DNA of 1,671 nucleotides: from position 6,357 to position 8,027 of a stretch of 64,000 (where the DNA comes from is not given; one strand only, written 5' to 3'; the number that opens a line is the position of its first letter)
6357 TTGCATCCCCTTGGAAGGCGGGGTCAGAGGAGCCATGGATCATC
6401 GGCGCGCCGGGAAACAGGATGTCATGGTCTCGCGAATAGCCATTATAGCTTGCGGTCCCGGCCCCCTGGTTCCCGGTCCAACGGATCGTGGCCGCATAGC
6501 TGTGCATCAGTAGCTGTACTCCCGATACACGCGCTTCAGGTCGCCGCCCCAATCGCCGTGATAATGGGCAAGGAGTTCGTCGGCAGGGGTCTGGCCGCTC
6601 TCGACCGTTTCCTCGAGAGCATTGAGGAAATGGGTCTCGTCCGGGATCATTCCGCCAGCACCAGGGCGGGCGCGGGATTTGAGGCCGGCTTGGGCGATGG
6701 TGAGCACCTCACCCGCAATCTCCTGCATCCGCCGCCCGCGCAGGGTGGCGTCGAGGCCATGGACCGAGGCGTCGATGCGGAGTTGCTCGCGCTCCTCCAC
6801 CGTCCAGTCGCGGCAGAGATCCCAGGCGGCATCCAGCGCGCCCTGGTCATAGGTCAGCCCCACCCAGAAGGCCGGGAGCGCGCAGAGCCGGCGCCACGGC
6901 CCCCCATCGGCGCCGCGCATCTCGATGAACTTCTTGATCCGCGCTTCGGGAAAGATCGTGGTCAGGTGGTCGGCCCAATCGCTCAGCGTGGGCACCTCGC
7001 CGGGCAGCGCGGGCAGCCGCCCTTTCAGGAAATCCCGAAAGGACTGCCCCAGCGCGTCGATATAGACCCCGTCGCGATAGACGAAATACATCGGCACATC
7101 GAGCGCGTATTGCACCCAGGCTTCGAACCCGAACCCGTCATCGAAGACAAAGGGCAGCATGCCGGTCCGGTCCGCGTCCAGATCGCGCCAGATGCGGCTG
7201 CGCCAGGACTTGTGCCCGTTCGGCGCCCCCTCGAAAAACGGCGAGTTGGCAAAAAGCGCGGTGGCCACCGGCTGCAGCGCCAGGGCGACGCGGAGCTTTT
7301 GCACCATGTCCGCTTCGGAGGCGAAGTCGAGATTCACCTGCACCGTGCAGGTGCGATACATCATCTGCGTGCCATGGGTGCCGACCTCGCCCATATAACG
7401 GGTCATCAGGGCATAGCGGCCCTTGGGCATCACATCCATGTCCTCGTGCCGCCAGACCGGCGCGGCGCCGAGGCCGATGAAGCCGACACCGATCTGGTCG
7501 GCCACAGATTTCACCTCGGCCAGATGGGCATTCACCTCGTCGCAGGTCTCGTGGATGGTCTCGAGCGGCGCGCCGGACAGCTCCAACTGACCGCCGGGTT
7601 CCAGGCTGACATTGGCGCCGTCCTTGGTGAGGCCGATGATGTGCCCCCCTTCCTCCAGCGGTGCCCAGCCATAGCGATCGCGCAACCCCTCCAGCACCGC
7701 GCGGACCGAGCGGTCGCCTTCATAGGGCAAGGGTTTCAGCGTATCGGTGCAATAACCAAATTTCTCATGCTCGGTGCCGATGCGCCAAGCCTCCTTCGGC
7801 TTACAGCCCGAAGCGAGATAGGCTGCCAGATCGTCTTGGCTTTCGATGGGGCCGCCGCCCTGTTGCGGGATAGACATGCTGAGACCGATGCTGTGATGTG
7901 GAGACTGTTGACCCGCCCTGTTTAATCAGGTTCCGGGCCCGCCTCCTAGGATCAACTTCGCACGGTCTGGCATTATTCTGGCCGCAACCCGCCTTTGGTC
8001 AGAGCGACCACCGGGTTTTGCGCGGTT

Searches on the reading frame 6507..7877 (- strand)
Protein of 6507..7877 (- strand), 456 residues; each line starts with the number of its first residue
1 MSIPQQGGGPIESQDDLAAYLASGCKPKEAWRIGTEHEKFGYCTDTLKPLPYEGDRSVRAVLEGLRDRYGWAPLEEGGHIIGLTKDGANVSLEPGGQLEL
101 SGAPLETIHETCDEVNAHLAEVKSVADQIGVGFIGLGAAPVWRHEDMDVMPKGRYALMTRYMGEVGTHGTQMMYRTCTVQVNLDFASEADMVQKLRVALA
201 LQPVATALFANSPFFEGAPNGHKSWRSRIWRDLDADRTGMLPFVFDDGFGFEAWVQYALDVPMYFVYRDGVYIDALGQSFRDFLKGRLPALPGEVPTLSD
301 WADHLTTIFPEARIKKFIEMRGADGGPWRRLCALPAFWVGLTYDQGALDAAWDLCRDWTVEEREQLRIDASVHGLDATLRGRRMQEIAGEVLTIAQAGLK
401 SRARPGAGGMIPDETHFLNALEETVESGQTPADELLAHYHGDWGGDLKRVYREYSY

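Call 4: search_protein_families(library=pfam, proteins=[window:6507-7877:-], max_evalue=0.01)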
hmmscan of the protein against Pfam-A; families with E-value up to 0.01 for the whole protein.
window:6507-7877:- (456 aa): 1 family
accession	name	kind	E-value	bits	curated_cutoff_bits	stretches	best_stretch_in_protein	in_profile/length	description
PF04107.18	GCS2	-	1.6e-94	317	21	1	53-358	4-290/291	Glutamate-cysteine ligase family 2(GCS2)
